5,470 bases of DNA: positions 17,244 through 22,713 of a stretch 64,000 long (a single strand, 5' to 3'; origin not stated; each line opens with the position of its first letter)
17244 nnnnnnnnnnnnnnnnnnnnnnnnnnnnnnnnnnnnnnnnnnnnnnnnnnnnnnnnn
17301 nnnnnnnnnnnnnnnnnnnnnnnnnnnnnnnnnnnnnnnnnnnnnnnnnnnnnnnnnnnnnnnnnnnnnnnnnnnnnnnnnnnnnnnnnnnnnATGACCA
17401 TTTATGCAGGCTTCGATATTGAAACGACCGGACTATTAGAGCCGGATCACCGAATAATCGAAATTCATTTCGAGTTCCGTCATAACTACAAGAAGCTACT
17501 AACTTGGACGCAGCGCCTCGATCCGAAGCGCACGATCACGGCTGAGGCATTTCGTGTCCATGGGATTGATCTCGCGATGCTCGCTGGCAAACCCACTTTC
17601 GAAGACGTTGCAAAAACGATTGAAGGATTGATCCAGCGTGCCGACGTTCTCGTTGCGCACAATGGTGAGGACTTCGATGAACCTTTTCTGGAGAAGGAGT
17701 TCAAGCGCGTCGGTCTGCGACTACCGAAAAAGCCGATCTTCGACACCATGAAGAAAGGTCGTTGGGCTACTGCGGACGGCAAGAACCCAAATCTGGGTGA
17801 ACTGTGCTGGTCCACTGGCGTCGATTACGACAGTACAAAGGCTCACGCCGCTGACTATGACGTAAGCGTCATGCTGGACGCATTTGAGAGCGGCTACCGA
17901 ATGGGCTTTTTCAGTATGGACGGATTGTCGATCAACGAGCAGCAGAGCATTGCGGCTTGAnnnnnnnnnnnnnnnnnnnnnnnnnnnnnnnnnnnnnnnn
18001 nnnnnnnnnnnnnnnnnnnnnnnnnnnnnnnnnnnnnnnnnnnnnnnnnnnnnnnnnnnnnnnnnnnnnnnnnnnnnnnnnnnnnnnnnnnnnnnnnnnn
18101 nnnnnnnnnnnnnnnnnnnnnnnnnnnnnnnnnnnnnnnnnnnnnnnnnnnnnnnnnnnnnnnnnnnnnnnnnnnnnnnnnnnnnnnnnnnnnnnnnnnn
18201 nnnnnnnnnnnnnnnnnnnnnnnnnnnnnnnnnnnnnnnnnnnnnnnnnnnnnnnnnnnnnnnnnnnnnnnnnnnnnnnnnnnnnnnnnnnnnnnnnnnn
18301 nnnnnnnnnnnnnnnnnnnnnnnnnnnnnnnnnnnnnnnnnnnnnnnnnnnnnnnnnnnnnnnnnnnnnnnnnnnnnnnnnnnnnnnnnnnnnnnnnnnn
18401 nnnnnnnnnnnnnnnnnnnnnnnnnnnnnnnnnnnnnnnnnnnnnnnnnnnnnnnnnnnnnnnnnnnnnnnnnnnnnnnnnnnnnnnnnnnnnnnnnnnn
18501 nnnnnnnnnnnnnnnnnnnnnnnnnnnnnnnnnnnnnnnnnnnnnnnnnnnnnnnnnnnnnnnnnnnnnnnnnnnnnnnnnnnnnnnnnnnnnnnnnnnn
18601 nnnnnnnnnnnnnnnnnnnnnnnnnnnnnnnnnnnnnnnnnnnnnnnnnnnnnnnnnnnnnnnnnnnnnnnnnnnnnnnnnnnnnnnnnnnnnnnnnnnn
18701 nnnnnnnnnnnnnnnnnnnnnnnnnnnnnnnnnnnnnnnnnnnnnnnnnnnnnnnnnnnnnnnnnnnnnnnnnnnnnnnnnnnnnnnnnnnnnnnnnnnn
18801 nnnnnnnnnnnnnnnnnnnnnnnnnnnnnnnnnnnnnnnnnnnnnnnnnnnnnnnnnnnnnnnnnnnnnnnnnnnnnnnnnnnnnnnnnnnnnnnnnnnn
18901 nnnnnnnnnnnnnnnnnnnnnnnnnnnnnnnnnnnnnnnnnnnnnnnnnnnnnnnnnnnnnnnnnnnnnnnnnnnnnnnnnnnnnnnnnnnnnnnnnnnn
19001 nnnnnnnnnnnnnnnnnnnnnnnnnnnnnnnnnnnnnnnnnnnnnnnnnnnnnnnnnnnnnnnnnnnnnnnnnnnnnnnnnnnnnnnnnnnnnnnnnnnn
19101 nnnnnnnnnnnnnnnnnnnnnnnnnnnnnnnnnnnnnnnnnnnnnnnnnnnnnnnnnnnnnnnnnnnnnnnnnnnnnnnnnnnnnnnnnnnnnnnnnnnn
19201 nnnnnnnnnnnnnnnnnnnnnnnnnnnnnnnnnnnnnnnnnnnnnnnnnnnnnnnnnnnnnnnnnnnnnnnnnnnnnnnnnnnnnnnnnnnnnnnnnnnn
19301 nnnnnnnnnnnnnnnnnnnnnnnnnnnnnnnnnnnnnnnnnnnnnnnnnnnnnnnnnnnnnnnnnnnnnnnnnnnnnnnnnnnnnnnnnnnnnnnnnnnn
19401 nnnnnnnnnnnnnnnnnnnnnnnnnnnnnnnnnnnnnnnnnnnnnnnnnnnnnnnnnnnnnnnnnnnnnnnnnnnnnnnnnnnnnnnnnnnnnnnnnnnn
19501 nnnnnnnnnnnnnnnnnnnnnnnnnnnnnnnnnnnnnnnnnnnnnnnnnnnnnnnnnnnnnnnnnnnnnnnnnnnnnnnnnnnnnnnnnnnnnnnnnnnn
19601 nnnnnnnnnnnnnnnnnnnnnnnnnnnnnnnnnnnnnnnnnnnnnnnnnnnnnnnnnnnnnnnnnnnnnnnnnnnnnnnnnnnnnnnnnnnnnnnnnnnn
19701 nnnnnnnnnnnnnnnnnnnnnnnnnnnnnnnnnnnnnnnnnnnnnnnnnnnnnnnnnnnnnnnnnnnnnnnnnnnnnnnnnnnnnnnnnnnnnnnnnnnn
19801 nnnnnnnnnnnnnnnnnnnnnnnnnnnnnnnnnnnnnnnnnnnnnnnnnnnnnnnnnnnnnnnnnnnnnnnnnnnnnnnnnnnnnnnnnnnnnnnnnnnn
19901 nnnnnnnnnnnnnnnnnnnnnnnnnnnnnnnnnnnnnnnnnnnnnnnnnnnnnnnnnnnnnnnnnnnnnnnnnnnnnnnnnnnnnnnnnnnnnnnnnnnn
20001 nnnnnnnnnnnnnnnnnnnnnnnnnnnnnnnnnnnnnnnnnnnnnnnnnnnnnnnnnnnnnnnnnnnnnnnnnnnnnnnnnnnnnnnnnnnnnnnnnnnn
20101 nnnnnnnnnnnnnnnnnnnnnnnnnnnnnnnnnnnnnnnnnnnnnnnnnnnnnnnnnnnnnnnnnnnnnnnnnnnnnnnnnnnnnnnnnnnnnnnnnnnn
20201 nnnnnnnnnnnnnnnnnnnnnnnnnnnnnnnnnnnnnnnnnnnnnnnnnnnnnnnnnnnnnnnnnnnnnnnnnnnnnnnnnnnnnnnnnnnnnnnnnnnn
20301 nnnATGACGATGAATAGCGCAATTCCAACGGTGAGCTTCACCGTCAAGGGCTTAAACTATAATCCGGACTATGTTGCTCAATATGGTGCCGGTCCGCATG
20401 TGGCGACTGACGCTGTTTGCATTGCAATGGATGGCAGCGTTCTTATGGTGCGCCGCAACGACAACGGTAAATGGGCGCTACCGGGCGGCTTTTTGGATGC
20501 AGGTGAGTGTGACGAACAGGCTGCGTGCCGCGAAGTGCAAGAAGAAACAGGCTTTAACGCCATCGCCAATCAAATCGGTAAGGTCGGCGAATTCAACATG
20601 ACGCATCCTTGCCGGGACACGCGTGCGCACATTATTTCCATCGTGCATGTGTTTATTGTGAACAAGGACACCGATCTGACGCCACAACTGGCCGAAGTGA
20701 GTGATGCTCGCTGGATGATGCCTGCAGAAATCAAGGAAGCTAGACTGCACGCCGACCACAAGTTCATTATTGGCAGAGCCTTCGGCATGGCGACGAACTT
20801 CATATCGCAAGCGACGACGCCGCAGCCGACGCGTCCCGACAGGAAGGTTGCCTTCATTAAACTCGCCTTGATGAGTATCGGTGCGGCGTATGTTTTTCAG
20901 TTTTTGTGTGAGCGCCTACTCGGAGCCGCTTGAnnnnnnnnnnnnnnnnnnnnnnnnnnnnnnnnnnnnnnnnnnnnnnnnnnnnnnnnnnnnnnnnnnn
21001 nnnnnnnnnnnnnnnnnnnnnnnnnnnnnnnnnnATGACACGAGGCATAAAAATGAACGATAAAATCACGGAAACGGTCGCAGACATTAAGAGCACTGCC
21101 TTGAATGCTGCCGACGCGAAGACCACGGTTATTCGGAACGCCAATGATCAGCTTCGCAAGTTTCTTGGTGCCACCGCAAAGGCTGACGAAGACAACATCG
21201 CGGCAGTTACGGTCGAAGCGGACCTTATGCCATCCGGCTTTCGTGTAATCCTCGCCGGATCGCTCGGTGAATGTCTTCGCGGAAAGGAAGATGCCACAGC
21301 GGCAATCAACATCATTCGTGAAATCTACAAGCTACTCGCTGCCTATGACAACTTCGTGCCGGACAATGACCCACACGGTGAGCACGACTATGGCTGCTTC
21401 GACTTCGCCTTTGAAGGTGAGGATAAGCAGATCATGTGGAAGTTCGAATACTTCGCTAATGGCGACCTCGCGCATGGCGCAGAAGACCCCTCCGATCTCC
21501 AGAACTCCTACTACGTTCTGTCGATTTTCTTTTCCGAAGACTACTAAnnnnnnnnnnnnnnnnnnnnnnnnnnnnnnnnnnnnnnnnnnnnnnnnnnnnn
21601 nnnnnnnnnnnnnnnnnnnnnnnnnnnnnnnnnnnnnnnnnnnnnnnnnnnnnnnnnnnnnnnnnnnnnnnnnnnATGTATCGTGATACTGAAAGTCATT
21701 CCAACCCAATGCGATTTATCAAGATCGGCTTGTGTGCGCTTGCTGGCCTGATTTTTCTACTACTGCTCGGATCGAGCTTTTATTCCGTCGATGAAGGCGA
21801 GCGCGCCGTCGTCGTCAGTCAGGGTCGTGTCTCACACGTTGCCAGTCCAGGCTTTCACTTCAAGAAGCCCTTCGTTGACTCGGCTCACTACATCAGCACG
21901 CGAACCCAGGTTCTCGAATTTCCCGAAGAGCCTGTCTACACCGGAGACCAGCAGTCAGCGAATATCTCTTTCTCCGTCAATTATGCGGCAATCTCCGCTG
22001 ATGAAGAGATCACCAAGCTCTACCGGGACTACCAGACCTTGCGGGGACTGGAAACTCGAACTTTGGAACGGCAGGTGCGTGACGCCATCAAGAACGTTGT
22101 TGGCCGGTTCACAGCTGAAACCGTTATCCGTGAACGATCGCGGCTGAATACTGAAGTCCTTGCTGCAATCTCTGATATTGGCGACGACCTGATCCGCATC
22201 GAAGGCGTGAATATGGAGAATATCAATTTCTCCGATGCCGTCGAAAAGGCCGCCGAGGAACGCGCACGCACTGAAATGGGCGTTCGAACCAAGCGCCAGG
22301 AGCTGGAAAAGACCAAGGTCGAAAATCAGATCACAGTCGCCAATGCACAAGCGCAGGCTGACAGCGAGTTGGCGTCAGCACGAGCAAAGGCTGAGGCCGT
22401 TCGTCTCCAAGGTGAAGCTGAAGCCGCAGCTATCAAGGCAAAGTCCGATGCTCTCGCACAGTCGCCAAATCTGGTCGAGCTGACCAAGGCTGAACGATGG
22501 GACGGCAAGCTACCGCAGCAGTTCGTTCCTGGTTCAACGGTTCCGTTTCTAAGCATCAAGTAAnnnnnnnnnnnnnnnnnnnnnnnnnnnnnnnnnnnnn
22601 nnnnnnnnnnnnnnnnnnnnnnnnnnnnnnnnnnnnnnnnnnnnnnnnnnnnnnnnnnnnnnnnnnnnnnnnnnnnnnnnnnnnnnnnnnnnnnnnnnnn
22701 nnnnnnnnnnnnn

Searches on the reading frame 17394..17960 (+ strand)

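Call 29: search_protein_families(library=pfam, proteins=[window:17394-17960:+], max_evalue=0.001)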
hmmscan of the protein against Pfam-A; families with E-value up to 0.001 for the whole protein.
window:17394-17960:+ (188 aa): 2 families
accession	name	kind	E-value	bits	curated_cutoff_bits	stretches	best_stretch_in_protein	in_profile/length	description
PF00929.31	RNase_T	-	1.4e-22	81.4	24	1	7-163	3-163/164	Exonuclease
PF13482.12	RNase_H_2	-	1.1e-07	32.4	22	1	7-126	3-100/165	RNase_H superfamily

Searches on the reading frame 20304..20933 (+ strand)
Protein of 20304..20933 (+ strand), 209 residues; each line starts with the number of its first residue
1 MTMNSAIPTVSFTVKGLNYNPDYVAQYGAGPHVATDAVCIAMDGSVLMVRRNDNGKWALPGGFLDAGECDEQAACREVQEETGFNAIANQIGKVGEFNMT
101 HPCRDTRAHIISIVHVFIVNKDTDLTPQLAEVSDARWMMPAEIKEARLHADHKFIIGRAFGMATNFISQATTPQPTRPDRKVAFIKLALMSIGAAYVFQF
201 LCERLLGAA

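Call 29: search_protein_families(library=pfam, proteins=[window:20304-20933:+], max_evalue=0.001)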
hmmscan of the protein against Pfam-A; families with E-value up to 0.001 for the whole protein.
window:20304-20933:+ (209 aa): 2 families
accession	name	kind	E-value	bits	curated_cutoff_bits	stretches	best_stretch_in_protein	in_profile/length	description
PF00293.34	NUDIX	-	3.8e-22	79.2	21.1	1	31-153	2-128/134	NUDIX domain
PF14815.12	NUDIX_4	-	4.9e-06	26.7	35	1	39-151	5-106/113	NUDIX domain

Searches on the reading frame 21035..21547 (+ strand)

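Call 29: search_protein_families(library=pfam, proteins=[window:21035-21547:+], max_evalue=0.001)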
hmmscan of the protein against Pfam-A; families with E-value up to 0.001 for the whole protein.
window:21035-21547:+ (170 aa): 1 family
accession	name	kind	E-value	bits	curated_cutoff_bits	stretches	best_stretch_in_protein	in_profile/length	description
PF12599.13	DUF3768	-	3.1e-18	65.9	25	1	94-169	13-83/83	Protein of unknown function (DUF3768)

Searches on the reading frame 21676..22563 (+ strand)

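Call 29: search_protein_families(library=pfam, proteins=[window:21676-22563:+], max_evalue=0.001)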
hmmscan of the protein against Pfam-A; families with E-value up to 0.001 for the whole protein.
window:21676-22563:+ (295 aa): 1 family
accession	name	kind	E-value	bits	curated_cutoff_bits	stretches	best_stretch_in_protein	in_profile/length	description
PF01145.31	Band_7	-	1e-26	94.5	23.6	1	37-208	2-170/176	SPFH domain / Band 7 family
